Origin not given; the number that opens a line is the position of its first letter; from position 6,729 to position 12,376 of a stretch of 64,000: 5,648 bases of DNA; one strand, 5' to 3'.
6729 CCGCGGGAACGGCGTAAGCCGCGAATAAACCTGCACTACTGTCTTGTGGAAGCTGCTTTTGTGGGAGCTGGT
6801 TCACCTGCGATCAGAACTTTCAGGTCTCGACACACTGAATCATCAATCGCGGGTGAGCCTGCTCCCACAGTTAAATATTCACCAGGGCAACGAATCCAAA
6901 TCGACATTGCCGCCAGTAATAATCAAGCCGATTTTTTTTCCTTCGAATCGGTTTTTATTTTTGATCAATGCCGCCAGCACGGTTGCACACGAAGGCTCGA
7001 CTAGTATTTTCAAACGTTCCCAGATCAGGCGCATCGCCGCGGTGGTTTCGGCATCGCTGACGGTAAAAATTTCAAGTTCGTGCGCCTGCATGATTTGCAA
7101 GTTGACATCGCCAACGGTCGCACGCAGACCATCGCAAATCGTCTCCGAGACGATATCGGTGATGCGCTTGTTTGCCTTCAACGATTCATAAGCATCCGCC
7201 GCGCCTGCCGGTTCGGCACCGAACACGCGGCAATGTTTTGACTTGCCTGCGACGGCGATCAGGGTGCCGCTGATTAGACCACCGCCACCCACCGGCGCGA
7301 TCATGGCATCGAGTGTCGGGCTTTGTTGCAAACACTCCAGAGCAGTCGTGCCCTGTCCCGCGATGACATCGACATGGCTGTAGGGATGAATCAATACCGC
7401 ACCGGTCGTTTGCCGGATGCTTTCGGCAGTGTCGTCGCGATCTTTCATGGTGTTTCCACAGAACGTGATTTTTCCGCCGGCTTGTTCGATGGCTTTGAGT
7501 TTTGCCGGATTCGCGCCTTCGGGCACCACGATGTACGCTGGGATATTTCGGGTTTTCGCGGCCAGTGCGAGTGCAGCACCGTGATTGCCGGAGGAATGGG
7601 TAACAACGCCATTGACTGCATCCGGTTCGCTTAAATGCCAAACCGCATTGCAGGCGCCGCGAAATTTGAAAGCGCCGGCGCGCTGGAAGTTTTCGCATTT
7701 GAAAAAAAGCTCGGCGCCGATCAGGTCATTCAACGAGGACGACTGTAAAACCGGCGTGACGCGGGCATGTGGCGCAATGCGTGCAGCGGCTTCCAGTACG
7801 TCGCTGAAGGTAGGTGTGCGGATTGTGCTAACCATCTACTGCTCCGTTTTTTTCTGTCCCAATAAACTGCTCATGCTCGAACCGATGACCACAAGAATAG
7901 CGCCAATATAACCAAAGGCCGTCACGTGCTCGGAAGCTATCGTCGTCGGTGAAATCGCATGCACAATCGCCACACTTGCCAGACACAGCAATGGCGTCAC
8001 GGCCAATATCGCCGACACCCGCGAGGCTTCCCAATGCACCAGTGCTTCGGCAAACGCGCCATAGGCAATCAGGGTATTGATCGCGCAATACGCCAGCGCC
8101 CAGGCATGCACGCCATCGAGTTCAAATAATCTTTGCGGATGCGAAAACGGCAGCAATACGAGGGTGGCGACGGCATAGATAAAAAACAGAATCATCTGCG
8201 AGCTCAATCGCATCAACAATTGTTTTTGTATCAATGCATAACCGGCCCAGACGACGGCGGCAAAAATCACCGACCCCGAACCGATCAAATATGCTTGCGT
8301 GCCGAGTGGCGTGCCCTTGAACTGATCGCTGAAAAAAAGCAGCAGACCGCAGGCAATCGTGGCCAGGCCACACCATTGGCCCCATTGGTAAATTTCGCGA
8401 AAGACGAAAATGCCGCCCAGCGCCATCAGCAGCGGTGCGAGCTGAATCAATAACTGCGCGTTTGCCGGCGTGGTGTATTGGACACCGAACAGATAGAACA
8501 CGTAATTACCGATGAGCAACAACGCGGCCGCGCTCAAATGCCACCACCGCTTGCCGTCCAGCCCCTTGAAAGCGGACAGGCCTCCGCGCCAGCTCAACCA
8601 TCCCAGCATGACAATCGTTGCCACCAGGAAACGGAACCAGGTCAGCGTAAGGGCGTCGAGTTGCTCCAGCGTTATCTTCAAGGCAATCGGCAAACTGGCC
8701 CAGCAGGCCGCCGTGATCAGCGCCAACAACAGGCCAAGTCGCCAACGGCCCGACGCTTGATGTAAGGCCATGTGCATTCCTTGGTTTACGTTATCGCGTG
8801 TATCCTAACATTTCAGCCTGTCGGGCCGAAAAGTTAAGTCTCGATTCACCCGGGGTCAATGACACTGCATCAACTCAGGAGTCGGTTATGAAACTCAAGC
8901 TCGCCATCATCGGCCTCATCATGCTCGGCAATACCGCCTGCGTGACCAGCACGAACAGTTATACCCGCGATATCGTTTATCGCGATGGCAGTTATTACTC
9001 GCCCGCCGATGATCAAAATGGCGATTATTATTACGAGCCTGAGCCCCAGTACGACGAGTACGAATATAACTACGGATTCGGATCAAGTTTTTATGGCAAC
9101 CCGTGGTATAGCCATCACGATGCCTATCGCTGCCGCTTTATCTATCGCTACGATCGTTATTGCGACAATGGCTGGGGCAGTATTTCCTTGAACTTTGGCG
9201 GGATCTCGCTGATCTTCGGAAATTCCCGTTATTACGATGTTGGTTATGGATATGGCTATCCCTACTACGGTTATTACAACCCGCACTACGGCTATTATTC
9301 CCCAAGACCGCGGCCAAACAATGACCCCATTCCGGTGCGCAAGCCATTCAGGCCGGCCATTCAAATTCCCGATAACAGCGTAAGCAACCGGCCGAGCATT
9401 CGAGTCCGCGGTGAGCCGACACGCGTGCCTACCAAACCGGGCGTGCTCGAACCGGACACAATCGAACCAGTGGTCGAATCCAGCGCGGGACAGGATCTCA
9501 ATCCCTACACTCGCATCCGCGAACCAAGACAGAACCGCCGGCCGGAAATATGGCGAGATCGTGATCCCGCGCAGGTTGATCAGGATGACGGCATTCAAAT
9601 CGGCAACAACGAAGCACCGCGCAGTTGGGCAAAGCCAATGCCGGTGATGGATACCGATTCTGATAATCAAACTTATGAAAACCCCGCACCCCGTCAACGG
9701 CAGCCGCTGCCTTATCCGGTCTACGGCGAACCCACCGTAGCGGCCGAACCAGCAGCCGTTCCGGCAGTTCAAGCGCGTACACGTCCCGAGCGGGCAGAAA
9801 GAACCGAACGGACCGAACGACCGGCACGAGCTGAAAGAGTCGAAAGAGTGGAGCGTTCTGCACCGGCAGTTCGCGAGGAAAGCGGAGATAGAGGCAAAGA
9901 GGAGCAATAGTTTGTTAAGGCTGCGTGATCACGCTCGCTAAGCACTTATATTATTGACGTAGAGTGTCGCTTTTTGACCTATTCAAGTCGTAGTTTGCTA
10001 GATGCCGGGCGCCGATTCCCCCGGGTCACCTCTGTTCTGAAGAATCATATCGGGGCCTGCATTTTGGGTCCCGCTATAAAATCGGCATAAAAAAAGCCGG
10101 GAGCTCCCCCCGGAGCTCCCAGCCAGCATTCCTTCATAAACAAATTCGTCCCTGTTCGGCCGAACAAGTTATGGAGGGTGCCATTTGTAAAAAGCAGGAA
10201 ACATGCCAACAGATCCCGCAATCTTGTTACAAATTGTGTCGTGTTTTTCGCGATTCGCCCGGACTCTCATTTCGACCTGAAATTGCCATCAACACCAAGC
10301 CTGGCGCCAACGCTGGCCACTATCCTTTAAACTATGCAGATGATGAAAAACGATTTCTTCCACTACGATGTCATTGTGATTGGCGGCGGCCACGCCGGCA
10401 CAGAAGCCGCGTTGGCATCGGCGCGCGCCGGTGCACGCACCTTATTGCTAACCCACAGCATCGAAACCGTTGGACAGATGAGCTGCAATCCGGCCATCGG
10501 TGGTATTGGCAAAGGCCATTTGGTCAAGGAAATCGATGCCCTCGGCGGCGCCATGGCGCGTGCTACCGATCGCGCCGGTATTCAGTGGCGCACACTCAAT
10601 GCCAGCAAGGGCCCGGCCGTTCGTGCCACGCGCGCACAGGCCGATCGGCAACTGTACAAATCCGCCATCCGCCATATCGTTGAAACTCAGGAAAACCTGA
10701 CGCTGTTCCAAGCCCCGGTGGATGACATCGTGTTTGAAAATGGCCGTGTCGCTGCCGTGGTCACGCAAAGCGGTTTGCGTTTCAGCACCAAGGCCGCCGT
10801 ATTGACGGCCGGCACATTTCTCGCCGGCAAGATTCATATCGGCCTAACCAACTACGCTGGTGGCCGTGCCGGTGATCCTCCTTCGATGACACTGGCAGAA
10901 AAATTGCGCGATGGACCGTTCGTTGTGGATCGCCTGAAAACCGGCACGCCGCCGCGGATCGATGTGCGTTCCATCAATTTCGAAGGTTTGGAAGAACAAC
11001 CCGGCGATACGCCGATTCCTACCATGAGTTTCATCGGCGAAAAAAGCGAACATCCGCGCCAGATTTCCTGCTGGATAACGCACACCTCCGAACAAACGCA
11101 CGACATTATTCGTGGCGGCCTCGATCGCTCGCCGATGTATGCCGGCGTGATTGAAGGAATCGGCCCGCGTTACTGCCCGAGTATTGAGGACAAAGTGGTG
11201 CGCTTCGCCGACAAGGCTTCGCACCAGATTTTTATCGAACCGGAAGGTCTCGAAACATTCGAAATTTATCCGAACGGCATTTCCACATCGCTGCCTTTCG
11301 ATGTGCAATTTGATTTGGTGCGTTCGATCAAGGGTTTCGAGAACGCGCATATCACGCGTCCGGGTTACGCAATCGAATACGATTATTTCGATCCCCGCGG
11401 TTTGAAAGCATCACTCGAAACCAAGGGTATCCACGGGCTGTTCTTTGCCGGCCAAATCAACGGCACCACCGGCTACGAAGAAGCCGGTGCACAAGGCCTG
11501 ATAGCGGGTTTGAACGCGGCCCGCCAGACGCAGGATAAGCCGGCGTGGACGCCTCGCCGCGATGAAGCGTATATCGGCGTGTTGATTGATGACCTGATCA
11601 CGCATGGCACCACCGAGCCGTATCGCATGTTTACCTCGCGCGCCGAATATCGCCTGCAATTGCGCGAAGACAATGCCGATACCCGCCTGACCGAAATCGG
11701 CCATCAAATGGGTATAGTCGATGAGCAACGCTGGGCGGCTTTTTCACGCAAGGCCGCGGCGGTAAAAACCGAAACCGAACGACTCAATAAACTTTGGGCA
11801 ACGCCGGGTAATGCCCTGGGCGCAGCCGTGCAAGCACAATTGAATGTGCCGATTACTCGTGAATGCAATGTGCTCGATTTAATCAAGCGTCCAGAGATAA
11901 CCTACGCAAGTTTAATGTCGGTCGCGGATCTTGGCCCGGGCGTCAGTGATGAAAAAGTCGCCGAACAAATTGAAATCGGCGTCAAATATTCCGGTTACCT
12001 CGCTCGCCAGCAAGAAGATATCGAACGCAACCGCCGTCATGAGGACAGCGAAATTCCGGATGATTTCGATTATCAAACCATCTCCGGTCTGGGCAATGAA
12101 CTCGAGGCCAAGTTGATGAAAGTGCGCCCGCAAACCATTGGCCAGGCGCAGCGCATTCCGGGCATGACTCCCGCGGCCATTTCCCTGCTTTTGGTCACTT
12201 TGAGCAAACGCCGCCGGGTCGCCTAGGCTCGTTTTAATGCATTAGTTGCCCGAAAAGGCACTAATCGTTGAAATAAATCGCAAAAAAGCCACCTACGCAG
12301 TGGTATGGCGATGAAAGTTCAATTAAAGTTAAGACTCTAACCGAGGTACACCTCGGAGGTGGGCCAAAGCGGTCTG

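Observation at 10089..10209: Candidate undescribed sigma54-dependent small RNA divergent from mnmG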

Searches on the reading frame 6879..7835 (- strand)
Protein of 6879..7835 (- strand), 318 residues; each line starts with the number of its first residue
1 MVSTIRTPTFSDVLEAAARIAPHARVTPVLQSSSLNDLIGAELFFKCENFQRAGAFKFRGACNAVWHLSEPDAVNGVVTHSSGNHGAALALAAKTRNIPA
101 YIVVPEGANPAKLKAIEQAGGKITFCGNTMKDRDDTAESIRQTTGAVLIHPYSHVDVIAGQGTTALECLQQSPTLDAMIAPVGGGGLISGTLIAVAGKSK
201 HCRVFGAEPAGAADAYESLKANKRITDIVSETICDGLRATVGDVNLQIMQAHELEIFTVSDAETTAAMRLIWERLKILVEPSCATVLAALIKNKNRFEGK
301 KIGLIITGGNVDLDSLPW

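Call 5: search_protein_families(library=pfam, proteins=[window:6879-7835:-])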
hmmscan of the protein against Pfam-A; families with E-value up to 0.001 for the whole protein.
window:6879-7835:- (318 aa): 1 family
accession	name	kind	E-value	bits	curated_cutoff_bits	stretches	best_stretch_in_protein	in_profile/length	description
PF00291.31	PALP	-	1.7e-78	264.4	35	1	21-308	2-295/295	Pyridoxal-phosphate dependent enzyme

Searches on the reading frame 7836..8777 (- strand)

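Call 5: search_protein_families(library=pfam, proteins=[window:7836-8777:-])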
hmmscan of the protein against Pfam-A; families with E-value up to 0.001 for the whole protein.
window:7836-8777:- (313 aa): 2 families
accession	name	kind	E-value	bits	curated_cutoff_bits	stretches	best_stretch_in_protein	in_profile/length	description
PF00892.27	EamA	-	2.9e-35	121.9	28.2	2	14-149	2-134/135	EamA-like transporter family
PF06027.18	SLC35F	-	0.00048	20.2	21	1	44-200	39-197/299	Solute carrier family 35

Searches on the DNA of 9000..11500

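Call 3: search_rna_families(source=window, start=9000, end=11500, threshold=evalue, max_evalue=10, show_alignments=3)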
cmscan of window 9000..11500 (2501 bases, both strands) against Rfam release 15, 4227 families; matches with E-value up to 10: 2.
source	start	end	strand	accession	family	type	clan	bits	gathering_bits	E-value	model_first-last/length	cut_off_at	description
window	9797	9836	-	RF04336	Plastid-petD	Intron;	-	18.3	65.5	1.7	1-47/47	no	Plastid-petD group II-D5 intron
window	11144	11208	+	RF01129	sR44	Gene; snRNA; snoRNA; CD-box;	-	12.2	45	9.5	1-55/55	no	Small nucleolar RNA sR44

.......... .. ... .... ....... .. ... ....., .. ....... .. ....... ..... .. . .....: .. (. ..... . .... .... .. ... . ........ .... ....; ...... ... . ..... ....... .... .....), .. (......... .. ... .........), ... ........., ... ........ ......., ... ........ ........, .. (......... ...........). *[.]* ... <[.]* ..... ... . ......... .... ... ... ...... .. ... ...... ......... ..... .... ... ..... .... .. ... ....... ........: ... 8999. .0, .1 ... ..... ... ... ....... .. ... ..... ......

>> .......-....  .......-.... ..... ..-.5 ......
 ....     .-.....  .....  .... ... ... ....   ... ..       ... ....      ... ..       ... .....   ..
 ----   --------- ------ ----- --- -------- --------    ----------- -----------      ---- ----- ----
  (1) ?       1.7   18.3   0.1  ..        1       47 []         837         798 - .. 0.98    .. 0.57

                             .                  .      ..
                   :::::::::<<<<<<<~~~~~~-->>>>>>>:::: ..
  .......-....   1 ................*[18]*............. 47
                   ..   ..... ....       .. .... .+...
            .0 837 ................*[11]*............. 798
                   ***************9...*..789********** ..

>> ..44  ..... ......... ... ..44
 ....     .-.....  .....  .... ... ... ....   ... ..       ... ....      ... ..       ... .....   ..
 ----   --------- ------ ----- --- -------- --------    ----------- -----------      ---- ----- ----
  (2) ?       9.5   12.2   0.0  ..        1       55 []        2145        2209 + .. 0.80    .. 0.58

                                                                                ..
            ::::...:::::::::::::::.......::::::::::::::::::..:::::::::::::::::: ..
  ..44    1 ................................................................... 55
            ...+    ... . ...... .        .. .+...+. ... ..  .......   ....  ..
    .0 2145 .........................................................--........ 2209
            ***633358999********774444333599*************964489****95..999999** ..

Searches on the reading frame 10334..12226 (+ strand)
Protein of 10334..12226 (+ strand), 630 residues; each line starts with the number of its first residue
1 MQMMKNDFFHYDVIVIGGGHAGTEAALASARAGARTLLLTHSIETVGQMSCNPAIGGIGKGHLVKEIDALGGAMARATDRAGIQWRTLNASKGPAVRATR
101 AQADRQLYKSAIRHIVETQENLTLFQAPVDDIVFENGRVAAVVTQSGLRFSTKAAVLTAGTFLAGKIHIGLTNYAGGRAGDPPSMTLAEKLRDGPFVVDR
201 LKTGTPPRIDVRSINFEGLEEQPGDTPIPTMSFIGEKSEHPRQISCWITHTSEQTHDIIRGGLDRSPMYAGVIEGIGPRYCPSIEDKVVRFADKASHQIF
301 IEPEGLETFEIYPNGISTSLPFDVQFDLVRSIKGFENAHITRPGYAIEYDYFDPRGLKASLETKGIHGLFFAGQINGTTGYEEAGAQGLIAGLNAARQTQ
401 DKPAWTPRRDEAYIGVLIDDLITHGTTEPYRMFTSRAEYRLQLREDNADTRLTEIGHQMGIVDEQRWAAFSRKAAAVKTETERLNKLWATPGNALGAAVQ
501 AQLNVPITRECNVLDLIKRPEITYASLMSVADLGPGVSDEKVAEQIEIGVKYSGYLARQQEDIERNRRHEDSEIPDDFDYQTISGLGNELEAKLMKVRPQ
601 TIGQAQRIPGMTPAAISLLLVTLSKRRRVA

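Call 5: search_protein_families(library=pfam, proteins=[window:10334-12226:+])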
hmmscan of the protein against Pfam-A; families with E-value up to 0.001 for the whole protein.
window:10334-12226:+ (630 aa): 6 families
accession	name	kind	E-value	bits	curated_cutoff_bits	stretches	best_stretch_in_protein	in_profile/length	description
PF01134.28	GIDA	-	3.5e-169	563.4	22.1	1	12-402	1-390/391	Glucose inhibited division protein A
PF13932.14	SAM_GIDA_C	-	9.3e-24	83.5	27.1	1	564-620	1-57/57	tRNA modifying enzyme MnmG/GidA C-terminal helical bundle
PF21680.2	GIDA_C_1st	-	1.7e-22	80.4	24.7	1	464-560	1-96/96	tRNA modifying enzyme MnmG/GidA C-terminal helical domain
PF12831.13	FAD_oxidored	-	4.4e-10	39.9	27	1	12-157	1-140/416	FAD dependent oxidoreductase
PF07992.20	Pyr_redox_2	-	9.4e-06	25.7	26.1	1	11-160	1-108/291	Pyridine nucleotide-disulphide oxidoreductase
PF00890.30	FAD_binding_2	-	0.00043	20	20.4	1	12-45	1-34/414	FAD binding domain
